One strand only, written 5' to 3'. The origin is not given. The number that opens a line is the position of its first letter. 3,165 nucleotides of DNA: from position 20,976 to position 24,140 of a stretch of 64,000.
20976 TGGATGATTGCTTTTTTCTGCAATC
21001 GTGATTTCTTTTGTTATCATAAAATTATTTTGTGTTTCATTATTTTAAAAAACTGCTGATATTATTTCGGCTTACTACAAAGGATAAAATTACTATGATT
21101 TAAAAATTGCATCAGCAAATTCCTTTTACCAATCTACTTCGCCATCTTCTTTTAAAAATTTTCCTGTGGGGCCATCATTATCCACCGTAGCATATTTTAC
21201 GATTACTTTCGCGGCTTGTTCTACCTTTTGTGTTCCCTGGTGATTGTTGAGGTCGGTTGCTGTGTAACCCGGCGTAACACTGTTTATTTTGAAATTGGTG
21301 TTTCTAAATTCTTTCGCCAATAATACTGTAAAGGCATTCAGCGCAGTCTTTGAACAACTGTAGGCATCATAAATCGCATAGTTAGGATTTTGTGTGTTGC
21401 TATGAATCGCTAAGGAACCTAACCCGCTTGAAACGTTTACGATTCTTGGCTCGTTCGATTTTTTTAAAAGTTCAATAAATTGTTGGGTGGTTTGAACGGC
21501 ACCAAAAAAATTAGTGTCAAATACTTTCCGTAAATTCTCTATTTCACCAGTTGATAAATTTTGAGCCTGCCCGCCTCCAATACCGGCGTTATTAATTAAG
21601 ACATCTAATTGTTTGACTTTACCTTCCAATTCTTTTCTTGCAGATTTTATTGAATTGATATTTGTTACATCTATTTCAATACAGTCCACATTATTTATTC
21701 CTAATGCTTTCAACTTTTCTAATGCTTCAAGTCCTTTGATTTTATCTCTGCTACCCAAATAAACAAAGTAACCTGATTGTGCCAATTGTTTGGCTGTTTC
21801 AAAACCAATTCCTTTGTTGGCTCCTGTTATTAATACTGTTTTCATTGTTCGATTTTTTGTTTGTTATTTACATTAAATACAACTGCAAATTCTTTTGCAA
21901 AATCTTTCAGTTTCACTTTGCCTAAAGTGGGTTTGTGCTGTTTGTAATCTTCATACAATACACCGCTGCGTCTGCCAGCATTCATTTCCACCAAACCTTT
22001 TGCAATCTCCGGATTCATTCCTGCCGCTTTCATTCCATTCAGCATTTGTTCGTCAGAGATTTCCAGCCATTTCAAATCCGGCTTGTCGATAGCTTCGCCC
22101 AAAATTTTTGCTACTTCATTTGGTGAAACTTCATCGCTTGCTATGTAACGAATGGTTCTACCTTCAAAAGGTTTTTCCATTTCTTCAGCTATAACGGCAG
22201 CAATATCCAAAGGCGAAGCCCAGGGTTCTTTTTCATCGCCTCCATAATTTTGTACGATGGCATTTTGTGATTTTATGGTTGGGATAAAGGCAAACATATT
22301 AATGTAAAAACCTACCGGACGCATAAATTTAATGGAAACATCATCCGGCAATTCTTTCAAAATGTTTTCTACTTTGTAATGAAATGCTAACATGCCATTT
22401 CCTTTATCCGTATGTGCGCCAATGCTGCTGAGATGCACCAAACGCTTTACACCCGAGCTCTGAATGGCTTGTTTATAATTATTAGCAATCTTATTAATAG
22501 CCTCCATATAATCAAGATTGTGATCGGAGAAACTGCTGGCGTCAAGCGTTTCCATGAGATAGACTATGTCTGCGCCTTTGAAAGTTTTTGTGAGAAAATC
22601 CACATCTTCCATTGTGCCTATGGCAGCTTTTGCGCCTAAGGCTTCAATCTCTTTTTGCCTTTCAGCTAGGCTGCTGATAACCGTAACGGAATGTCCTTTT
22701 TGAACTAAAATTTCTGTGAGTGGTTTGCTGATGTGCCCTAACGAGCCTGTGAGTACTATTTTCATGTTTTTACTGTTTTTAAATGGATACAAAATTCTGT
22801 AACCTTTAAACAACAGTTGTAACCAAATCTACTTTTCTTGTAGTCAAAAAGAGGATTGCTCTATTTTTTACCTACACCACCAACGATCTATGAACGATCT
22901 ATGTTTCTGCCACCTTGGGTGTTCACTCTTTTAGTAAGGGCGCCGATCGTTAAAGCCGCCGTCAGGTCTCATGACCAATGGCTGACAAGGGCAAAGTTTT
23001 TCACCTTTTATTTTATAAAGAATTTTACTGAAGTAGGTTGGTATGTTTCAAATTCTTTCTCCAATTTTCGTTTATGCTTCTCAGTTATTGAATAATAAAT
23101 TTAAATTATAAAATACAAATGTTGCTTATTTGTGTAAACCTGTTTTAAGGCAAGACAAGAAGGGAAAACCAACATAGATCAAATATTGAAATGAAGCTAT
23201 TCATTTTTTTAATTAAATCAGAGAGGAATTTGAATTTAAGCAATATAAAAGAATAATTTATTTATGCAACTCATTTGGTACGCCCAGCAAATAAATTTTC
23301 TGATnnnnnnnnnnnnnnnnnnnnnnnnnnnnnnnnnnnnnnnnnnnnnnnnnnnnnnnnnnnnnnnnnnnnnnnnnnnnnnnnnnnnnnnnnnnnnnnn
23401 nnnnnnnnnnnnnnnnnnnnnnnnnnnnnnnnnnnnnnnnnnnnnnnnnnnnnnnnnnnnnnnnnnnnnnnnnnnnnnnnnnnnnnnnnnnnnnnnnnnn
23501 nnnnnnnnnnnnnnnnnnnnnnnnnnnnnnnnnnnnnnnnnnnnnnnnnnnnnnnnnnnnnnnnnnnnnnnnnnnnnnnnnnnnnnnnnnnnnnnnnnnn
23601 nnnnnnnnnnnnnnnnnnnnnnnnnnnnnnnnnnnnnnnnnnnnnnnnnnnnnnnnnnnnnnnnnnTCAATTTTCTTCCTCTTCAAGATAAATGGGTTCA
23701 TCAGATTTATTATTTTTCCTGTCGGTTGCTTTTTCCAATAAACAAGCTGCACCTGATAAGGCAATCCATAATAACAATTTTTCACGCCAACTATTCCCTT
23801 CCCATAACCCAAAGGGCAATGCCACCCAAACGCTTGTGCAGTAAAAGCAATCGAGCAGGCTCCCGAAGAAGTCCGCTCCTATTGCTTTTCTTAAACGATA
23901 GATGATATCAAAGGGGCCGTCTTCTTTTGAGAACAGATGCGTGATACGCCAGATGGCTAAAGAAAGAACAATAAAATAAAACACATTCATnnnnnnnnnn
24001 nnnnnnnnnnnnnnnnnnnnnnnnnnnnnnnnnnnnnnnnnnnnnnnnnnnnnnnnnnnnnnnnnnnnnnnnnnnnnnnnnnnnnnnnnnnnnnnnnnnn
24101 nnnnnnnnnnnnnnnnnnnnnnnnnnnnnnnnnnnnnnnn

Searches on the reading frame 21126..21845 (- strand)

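Call 11: search_protein_families(library=pfam, proteins=[window:21126-21845:-])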
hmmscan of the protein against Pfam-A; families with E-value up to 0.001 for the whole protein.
window:21126-21845:- (239 aa): 5 families
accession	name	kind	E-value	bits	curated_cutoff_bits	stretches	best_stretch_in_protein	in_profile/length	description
PF00106.31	adh_short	-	1.9e-44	152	26.6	1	2-205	1-192/195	short chain dehydrogenase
PF13561.12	adh_short_C2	-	5.6e-31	108.4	27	1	8-211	1-193/236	Enoyl-(Acyl carrier protein) reductase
PF08659.16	KR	-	9.5e-11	42.4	22.6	1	3-146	2-142/180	KR domain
PF01370.27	Epimerase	-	1.7e-06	28.1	20.9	1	4-197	1-176/240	NAD dependent epimerase/dehydratase family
PF13460.12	NAD_binding_10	-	0.0006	20.2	27.2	1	8-163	1-121/184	NAD(P)H-binding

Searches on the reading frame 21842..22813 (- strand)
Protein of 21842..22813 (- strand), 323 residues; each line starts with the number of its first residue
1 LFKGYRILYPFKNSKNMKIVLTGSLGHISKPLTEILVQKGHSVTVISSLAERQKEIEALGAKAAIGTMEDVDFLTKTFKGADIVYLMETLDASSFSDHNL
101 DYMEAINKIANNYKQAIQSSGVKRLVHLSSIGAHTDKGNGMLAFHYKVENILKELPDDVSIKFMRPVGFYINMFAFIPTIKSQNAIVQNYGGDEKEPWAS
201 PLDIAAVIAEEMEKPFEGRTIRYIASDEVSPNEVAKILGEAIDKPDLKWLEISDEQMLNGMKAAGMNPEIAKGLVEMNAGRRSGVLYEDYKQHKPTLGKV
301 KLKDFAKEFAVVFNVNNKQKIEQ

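Call 11: search_protein_families(library=pfam, proteins=[window:21842-22813:-])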
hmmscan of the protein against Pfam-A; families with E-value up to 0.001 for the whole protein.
window:21842-22813:- (323 aa): 4 families
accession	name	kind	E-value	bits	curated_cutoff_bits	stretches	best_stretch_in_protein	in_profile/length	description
PF05368.20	NmrA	-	2.5e-12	47.5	27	1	16-253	2-244/298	NmrA-like family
PF13460.12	NAD_binding_10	-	4.9e-12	46.5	27.2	1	23-139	1-107/184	NAD(P)H-binding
PF01370.27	Epimerase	-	7e-07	29.3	20.9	1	19-130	1-115/240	NAD dependent epimerase/dehydratase family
PF01073.25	3Beta_HSD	-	0.00075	19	22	0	20-136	1-122/280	3-beta hydroxysteroid dehydrogenase/isomerase family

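Call 57: find_homologous_proteins(query=window:21842-22813:-, max_evalue=1e-60)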
Query window:21842-22813:- (323 aa): 6824 proteins with E <= 1e-60 among 8000 candidates; the best 120 are listed.
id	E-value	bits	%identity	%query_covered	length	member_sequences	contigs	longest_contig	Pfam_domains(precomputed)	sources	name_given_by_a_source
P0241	3.4e-197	672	100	95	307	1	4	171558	PF05368.20,PF13460.13,PF01370.28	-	-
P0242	1.4e-170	585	89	92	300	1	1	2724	PF05368.20,PF13460.13,PF01370.28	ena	-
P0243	7.3e-170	582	88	92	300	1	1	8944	PF05368.20,PF13460.13,PF01370.28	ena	-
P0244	1.3e-169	582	88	92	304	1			PF05368.20,PF13460.13,PF01370.28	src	-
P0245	1.0e-168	579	88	92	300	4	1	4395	PF05368.20,PF13460.13,PF01370.28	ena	-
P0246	9.1e-168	575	87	92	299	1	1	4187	PF05368.20,PF13460.13,PF01370.28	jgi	jgi:uncharacterized protein YbjT (DUF2867 family)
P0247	9.2e-168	575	87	92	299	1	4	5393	PF05368.20,PF13460.13,PF01370.28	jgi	jgi:uncharacterized protein YbjT (DUF2867 family)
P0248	1.9e-167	574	87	92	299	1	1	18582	PF05368.20,PF13460.13,PF01370.28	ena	-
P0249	2.4e-167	574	87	92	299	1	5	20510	PF05368.20,PF13460.13,PF01370.28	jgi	jgi:uncharacterized protein YbjT (DUF2867 family)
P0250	4.5e-167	573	87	92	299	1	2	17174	PF05368.20,PF13460.13,PF01370.28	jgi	jgi:uncharacterized protein YbjT (DUF2867 family)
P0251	5.1e-167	573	87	92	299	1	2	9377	PF05368.20,PF13460.13,PF01370.28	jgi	jgi:uncharacterized protein YbjT (DUF2867 family)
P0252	6.2e-167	573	86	92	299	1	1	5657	PF05368.20,PF13460.13,PF01370.28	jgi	jgi:uncharacterized protein YbjT (DUF2867 family)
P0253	6.2e-167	573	86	92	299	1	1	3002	PF05368.20,PF13460.13,PF01370.28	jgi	jgi:uncharacterized protein YbjT (DUF2867 family)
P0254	6.3e-167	573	86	92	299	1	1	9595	PF05368.20,PF13460.13,PF01370.28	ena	-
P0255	6.7e-167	573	87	92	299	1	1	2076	PF05368.20,PF13460.13,PF01370.28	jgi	jgi:uncharacterized protein YbjT (DUF2867 family)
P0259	1.3e-166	572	86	92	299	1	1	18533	PF05368.20,PF13460.13,PF01370.28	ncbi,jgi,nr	ncbi:MAG TPA: NAD(P)H-binding protein [Hanamia sp.]|nr:NAD(P)H-binding protein [Hanamia sp.]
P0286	3.1e-160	551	85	92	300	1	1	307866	PF05368.20,PF13460.13,PF01370.28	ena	-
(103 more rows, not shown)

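Call 58: find_encoding_contigs(protein=P0249, flank=9000, max_places=1)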
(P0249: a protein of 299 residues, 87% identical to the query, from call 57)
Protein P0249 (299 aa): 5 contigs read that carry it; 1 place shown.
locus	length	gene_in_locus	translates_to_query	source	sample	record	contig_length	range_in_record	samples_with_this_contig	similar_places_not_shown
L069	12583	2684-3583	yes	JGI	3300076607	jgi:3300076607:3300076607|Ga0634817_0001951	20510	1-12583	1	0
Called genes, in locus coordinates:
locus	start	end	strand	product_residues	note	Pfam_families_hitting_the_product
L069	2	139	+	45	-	?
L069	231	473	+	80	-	-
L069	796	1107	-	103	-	PF06296:RelE (faint)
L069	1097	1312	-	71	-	-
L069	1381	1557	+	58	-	-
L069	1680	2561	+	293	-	PF00248:Aldo_ket_red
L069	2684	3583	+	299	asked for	PF01370:Epimerase (weak), PF05368:NmrA, PF13460:NAD_binding_10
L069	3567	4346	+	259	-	PF00106:adh_short, PF08659:KR, PF13561:adh_short_C2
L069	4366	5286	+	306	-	PF12833:HTH_18, PF00165:HTH_AraC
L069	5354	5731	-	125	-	-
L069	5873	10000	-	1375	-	PF07494:Reg_prop (faint), PF08450:SGL (faint), PF07495:Y_Y_Y, PF00512:HisKA, PF02518:HATPase_c, PF00072:Response_reg, PF12833:HTH_18, PF00165:HTH_AraC, +1 more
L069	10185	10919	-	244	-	PF13448:DUF4114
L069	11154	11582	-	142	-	PF00254:FKBP_C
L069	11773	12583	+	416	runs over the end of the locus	PF07075:NamZ_N, PF20732:NamZ_C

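Call 59: find_encoding_contigs(protein=P0259, flank=9000, max_places=1)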
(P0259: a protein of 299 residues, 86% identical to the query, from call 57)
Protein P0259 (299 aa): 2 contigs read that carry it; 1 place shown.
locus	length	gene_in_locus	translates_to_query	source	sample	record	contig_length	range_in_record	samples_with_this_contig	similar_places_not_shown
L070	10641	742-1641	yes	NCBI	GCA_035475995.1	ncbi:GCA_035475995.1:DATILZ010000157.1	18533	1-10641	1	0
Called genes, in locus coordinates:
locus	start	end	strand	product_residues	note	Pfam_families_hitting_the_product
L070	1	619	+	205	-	PF00248:Aldo_ket_red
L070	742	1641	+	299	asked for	PF01370:Epimerase (weak), PF05368:NmrA, PF13460:NAD_binding_10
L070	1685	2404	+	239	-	PF00106:adh_short, PF08659:KR, PF13561:adh_short_C2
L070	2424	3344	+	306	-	PF12833:HTH_18, PF00165:HTH_AraC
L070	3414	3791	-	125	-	-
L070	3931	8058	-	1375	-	PF07494:Reg_prop (faint), PF08450:SGL (faint), PF07495:Y_Y_Y, PF00512:HisKA, PF02518:HATPase_c, PF00072:Response_reg, PF12833:HTH_18, PF00165:HTH_AraC, +1 more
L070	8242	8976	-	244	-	PF13448:DUF4114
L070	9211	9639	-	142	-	PF00254:FKBP_C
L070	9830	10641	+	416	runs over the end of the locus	PF07075:NamZ_N, PF20732:NamZ_C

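Call 60: find_encoding_contigs(protein=P0286, flank=9000, max_places=1)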
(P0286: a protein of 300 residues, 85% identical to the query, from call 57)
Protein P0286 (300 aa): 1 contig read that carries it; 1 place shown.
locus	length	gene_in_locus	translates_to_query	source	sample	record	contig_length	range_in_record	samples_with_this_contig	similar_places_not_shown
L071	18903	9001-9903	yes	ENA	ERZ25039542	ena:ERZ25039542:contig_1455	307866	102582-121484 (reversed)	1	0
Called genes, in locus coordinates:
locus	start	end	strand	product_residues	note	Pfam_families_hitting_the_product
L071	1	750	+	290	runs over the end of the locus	PF05168:HEPN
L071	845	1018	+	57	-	-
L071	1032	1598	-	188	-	-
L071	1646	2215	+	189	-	-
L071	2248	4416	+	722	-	PF00999:Na_H_Exchanger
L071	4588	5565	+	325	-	PF00005:ABC_tran, PF13304:AAA_21 (weak)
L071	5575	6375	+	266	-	PF12698:ABC2_membrane_3, PF01061:ABC2_membrane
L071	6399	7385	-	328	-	PF01494:FAD_binding_3, PF21274:Rng_hyd_C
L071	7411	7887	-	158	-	PF01494:FAD_binding_3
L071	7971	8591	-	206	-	PF12833:HTH_18, PF00165:HTH_AraC (weak)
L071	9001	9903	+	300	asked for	PF01370:Epimerase (weak), PF05368:NmrA, PF13460:NAD_binding_10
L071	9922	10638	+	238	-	PF00106:adh_short, PF08659:KR, PF13561:adh_short_C2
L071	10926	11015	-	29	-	-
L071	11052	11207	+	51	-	-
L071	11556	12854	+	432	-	PF00083:Sugar_tr, PF07690:MFS_1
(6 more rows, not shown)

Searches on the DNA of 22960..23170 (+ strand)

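Call 67: search_dna_similar(query=window:22960-23170:+, collection=plasmids, mode=distant, max_evalue=0.01, max_rows=10)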
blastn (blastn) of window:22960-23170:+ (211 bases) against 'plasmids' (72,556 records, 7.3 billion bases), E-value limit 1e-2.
No match.

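Call 68: search_dna_similar(query=window:22960-23170:+, collection=phages, mode=distant, max_evalue=0.01, max_rows=10)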
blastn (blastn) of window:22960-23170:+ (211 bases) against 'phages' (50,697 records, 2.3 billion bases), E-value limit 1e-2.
No match.

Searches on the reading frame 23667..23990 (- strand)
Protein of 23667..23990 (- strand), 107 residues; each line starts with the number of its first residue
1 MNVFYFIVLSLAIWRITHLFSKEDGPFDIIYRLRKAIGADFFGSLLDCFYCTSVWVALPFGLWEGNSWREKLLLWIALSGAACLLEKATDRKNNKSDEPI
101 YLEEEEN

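Call 72: search_protein_families(library=ncbifam, proteins=[window:23667-23990:-], max_evalue=0.01)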
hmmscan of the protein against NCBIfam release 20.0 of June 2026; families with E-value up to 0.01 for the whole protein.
window:23667-23990:- (107 aa): 0 families

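Call 73: search_protein_families(library=phrogs, proteins=[window:23667-23990:-], max_evalue=0.01)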
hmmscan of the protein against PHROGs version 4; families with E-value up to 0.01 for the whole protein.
window:23667-23990:- (107 aa): 1 family
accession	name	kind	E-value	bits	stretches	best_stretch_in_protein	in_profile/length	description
phrog_781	-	unknown function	3e-08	34.1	1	2-93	37-139/152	-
